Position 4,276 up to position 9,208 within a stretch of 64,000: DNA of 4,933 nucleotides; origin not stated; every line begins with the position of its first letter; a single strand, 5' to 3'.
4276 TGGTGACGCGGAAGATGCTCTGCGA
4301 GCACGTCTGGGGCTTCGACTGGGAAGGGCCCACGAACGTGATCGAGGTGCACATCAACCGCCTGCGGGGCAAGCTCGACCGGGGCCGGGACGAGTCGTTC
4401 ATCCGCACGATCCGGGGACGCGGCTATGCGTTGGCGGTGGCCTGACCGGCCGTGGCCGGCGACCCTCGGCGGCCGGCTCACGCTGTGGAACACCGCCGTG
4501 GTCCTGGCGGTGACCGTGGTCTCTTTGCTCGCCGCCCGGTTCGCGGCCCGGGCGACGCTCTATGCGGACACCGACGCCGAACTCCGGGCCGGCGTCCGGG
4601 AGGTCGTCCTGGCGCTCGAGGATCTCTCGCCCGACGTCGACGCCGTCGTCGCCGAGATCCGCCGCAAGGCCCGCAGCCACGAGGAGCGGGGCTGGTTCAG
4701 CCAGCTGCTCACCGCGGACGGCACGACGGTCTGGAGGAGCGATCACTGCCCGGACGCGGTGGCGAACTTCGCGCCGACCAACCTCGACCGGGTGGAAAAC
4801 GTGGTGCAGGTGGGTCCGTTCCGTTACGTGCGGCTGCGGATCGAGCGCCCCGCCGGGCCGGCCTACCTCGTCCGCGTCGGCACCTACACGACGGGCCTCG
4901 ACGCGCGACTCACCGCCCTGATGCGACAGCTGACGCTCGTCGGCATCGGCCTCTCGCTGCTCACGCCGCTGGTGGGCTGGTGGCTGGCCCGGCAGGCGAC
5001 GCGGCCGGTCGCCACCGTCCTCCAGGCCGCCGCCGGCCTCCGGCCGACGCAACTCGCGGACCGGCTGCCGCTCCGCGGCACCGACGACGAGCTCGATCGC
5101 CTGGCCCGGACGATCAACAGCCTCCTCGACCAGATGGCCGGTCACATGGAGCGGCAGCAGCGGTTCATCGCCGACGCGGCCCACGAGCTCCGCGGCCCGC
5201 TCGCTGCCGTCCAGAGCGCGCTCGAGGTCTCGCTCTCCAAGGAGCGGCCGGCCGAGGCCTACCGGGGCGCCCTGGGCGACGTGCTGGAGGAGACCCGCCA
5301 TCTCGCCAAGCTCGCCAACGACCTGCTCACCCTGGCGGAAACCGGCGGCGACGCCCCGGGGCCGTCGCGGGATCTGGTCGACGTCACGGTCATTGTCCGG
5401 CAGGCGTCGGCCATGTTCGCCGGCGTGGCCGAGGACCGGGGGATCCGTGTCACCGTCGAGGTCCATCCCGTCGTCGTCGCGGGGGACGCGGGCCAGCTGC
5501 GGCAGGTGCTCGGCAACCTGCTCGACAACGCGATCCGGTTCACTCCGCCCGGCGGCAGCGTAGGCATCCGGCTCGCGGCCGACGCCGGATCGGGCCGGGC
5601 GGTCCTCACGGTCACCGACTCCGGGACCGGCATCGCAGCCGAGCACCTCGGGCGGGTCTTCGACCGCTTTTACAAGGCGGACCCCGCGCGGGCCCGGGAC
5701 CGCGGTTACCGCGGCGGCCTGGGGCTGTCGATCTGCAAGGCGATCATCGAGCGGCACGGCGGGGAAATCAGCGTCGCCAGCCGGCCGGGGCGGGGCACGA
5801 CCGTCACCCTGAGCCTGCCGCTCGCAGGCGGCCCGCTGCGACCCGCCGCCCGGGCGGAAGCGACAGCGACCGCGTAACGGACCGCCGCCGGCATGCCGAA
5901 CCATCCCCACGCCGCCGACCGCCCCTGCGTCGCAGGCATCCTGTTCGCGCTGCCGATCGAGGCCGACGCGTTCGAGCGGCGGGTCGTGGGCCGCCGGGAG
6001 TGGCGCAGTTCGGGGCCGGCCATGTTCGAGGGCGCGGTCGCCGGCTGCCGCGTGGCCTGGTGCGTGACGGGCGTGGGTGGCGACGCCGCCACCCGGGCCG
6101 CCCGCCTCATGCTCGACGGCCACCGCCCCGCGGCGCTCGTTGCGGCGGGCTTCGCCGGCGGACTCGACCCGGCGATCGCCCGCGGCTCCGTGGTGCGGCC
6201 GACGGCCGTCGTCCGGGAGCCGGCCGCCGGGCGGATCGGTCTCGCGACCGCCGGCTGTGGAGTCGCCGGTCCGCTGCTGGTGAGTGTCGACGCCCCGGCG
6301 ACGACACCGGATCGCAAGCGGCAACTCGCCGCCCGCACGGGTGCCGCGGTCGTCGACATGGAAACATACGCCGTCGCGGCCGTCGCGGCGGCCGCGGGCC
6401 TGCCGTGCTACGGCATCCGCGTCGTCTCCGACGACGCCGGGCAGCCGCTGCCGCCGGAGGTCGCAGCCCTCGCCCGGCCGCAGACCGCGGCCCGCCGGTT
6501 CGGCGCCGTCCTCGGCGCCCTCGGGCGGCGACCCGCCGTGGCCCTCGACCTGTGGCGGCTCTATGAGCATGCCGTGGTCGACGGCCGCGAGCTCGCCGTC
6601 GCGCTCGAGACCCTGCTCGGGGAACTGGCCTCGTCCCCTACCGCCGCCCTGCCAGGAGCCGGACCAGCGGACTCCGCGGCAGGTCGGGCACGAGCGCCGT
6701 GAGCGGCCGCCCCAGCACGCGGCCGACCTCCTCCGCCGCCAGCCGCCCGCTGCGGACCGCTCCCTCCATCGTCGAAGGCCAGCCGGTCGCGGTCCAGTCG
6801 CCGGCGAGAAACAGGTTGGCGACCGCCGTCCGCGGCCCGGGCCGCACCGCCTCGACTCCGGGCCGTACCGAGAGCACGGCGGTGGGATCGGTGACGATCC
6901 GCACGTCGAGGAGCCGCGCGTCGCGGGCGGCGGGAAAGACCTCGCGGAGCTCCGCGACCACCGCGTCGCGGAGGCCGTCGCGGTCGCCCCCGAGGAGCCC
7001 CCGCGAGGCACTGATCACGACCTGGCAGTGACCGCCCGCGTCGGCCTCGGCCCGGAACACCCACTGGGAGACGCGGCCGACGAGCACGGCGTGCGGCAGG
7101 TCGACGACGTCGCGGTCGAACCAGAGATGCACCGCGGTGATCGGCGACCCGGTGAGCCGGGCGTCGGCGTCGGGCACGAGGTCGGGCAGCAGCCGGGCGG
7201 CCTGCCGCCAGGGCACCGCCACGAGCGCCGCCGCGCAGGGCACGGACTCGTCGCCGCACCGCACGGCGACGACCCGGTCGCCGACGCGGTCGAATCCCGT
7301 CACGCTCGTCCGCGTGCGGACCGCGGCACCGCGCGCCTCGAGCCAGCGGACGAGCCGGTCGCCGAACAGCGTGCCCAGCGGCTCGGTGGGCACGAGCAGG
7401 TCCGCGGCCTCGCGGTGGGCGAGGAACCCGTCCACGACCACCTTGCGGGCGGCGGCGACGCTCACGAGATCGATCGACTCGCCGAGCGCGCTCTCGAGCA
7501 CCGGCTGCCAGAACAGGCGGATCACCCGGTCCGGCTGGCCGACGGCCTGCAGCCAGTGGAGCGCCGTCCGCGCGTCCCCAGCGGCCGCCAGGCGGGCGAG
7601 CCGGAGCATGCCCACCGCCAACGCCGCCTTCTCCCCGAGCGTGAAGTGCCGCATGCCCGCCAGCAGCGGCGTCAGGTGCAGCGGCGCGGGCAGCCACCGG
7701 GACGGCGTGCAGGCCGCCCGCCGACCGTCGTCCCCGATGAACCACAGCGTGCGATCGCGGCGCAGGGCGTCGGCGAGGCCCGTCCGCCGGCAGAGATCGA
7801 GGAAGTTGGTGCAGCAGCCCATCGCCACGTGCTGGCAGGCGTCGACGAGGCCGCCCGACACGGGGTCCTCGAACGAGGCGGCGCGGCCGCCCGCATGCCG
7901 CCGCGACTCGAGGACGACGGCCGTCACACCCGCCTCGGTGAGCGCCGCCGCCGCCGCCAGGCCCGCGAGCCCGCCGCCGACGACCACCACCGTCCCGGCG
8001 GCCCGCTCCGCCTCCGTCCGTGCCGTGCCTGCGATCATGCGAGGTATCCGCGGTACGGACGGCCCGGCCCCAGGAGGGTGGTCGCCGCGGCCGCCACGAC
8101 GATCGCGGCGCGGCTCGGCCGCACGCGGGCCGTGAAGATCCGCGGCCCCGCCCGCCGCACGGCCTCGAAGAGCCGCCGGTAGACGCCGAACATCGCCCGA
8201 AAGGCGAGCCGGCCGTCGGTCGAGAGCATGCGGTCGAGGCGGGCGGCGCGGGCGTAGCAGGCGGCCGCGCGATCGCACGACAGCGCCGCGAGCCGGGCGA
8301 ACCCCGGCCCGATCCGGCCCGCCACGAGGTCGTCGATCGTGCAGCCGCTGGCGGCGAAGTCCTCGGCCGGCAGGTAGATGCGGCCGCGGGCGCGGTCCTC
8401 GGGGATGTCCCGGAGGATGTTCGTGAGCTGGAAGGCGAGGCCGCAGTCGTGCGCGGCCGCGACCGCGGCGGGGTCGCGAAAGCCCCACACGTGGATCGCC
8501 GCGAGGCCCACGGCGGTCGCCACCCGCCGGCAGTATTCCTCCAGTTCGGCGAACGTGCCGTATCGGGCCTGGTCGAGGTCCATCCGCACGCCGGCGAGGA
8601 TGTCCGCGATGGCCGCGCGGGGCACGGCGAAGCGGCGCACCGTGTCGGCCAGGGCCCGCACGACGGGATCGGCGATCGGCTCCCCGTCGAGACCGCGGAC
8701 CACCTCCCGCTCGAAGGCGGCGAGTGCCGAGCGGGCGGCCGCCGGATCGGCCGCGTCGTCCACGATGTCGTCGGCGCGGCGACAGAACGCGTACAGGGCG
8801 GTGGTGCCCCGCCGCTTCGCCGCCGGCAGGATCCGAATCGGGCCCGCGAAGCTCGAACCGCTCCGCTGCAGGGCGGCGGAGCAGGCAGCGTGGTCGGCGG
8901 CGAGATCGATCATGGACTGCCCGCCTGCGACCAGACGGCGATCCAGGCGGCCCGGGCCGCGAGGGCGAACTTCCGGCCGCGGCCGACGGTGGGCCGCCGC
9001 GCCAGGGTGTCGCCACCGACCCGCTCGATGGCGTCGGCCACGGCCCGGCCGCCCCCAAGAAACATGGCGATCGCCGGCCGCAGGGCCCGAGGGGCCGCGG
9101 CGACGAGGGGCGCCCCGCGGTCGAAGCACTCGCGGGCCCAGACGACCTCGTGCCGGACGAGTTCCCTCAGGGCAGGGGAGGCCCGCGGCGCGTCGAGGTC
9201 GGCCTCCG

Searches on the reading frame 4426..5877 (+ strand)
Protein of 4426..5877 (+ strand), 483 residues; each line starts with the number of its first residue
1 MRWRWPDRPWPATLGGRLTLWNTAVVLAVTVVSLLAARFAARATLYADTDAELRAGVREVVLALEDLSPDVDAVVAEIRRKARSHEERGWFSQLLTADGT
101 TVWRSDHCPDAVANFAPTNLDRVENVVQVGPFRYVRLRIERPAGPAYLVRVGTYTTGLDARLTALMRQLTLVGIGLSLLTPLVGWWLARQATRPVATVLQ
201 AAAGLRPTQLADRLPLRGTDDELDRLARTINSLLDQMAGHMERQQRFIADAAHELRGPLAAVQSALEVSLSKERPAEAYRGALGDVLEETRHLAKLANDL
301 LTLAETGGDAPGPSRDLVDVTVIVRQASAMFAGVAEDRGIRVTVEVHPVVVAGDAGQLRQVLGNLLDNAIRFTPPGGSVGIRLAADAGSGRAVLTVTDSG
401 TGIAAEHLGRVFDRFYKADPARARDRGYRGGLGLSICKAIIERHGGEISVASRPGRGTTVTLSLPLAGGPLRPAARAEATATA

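Call 88: search_protein_families(library=pfam, proteins=[window:4426-5877:+], max_evalue=0.00001)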
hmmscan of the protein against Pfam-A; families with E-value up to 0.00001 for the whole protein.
window:4426-5877:+ (483 aa): 3 families
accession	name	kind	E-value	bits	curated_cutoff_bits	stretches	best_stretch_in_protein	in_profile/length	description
PF02518.31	HATPase_c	-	4.6e-32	111.2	26.4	1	353-467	1-110/111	Histidine kinase-, DNA gyrase B-, and HSP90-like ATPase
PF00512.31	HisKA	-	5.9e-13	49.1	26.9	1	244-304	2-61/66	His Kinase A (phospho-acceptor) domain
PF00672.30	HAMP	-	1.2e-06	29.1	25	1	186-236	1-50/53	HAMP domain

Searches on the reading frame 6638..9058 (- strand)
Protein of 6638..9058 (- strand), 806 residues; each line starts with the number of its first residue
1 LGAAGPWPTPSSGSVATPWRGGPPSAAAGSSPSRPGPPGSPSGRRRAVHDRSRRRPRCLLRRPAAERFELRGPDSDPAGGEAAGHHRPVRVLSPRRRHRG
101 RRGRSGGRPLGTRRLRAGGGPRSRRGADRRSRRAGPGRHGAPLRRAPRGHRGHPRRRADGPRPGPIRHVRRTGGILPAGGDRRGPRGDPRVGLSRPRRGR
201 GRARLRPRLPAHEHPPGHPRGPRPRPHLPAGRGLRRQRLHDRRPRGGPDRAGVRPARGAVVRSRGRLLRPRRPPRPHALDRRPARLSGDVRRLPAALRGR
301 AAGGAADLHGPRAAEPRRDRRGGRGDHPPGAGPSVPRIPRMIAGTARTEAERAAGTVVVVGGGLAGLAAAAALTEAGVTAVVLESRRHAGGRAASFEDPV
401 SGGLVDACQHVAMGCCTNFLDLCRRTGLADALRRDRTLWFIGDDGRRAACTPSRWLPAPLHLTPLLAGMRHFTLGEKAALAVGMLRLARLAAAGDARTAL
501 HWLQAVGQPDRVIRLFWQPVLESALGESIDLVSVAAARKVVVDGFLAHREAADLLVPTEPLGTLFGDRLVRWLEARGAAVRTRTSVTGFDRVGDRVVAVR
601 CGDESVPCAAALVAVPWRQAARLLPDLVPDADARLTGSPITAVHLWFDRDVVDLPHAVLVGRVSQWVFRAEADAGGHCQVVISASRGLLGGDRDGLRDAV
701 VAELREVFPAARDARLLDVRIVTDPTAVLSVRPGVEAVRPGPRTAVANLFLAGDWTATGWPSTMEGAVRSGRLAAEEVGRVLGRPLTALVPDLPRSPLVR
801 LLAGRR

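Call 88: search_protein_families(library=pfam, proteins=[window:6638-9058:-], max_evalue=0.00001)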
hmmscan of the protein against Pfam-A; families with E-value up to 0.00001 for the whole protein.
window:6638-9058:- (806 aa): 4 families
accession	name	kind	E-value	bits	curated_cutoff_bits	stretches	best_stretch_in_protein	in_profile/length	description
PF01593.30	Amino_oxidase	-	8.8e-46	157.5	19.8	1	364-778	1-442/443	Flavin containing amine oxidoreductase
PF13450.12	NAD_binding_8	-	1.6e-11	44.7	21.9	1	359-414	1-54/68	NAD(P)-binding Rossmann-like domain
PF07992.20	Pyr_redox_2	-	3.6e-07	30.3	26.1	0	349-389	137-177/291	Pyridine nucleotide-disulphide oxidoreductase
PF12831.13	FAD_oxidored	-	4.7e-06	26.6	27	1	357-421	2-66/416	FAD dependent oxidoreductase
